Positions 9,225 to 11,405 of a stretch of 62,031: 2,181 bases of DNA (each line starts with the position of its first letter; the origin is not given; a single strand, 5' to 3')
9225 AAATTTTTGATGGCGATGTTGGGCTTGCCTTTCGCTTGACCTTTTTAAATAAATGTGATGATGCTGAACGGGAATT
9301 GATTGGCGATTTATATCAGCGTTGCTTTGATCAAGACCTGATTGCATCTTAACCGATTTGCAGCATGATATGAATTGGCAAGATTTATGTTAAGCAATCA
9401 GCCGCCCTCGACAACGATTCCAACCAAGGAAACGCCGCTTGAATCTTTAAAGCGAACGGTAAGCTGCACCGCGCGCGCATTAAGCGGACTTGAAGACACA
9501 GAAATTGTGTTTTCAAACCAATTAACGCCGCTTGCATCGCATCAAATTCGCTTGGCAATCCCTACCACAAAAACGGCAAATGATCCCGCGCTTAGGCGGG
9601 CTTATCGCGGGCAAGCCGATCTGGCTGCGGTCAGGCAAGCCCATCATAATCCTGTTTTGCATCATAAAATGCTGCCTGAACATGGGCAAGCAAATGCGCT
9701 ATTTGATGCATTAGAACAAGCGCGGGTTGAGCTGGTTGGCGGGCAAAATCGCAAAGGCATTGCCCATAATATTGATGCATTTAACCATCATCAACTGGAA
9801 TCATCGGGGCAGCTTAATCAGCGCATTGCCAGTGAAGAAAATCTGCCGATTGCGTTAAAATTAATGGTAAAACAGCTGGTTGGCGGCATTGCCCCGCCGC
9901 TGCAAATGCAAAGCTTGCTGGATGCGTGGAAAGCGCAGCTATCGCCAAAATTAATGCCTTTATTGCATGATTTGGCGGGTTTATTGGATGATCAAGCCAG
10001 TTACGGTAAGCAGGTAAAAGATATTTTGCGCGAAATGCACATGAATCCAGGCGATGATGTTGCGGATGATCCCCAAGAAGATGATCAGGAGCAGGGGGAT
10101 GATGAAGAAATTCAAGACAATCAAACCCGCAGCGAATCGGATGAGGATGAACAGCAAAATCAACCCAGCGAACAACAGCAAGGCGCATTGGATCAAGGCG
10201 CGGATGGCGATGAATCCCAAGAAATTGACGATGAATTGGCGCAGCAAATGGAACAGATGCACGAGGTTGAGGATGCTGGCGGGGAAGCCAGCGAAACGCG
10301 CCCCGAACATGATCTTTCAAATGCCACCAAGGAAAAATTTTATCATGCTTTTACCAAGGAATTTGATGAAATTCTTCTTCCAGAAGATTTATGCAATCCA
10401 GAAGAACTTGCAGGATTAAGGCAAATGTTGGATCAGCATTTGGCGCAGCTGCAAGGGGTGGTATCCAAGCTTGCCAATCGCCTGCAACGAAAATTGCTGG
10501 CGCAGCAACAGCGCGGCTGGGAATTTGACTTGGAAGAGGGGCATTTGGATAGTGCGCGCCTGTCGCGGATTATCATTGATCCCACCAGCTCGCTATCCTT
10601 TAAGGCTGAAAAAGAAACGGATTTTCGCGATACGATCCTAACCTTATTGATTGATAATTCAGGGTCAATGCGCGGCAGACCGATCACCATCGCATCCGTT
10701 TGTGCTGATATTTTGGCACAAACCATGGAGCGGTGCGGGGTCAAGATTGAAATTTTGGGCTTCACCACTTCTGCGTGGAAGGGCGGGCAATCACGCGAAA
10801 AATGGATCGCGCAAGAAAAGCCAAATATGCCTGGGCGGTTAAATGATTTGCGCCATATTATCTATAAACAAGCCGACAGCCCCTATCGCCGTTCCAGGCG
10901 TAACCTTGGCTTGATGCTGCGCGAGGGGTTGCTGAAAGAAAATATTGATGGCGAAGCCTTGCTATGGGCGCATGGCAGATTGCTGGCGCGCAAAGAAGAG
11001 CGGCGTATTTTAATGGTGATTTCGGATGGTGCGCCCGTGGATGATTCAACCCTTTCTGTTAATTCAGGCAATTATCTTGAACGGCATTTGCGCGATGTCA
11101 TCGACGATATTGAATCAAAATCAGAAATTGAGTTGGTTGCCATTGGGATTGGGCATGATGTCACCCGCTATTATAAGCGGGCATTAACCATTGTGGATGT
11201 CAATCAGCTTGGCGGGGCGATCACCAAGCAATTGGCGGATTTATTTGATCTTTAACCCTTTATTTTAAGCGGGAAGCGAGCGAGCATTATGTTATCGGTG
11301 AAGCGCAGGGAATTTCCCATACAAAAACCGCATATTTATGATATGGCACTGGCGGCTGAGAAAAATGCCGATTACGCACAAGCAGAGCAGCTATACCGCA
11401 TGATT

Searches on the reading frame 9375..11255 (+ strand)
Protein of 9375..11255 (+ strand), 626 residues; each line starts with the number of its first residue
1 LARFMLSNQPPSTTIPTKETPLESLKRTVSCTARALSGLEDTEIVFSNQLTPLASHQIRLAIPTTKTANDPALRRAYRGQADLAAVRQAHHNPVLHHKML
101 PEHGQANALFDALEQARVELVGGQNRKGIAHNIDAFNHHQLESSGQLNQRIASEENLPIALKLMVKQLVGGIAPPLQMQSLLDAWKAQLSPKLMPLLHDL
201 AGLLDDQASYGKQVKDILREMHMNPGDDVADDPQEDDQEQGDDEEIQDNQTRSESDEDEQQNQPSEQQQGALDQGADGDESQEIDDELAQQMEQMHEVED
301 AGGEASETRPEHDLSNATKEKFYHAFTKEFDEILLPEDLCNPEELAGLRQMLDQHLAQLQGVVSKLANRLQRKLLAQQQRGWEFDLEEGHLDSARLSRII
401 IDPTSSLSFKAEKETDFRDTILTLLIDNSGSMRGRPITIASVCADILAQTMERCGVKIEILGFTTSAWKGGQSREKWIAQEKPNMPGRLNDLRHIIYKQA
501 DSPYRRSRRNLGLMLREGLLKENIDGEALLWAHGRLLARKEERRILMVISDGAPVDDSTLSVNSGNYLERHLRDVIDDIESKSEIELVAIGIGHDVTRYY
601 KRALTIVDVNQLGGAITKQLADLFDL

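Call 80: search_protein_families(library=ncbifam, proteins=[window:9375-11255:+], max_evalue=1e-20)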
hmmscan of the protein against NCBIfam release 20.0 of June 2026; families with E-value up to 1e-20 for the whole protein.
window:9375-11255:+ (626 aa): 1 family
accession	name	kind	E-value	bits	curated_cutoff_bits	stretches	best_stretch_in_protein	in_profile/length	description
TIGR01651.1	CobT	equivalog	7.2e-226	751.5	759.05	1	23-625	1-598/600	cobaltochelatase subunit CobT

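Call 81: find_homologous_proteins(query=window:9375-11255:+, max_evalue=1e-50)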
Query window:9375-11255:+ (626 aa): 8000 proteins with E <= 1e-50 among 8000 candidates; the best 120 are listed.
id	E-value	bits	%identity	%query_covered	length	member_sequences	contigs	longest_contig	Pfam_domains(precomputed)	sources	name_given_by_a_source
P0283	0.0e+0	1380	100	99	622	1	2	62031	PF11775.14,PF06213.18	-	-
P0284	3.6e-231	787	61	96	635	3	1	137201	PF11775.14,PF06213.18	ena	-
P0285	2.1e-202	692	54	97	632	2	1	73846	PF11775.14,PF06213.18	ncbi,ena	-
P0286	3.2e-202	692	55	97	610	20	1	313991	PF11775.14,PF06213.18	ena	-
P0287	1.5e-201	690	53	97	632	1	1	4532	PF11775.14,PF06213.18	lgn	-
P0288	1.9e-200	686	53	97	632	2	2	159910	PF11775.14,PF06213.18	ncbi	-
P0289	1.7e-199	683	53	97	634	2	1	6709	PF11775.14,PF06213.18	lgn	-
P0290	2.8e-199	682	53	98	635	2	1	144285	PF11775.14,PF06213.18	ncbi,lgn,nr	ncbi:MAG: cobaltochelatase subunit CobT [Alphaproteobacteria bacterium]|nr:cobaltochelatase subunit 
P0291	5.0e-199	681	54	96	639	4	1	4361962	PF11775.14,PF06213.18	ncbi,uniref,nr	ncbi:cobaltochelatase subunit CobT [Aestuariispira ectoiniformans]|uniref:cobaltochelatase subunit C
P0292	7.9e-199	681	52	97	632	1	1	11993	PF11775.14,PF06213.18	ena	-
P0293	1.6e-198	680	52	97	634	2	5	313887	PF11775.14,PF06213.18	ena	-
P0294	2.0e-198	679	54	97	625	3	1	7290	PF11775.14,PF06213.18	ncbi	-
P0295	4.7e-198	678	53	97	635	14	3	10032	PF11775.14,PF06213.18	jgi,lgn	jgi:cobaltochelatase CobT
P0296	5.7e-197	675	52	97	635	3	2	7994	PF11775.14,PF06213.18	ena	-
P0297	3.0e-196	672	53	97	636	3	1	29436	PF11775.14,PF06213.18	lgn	-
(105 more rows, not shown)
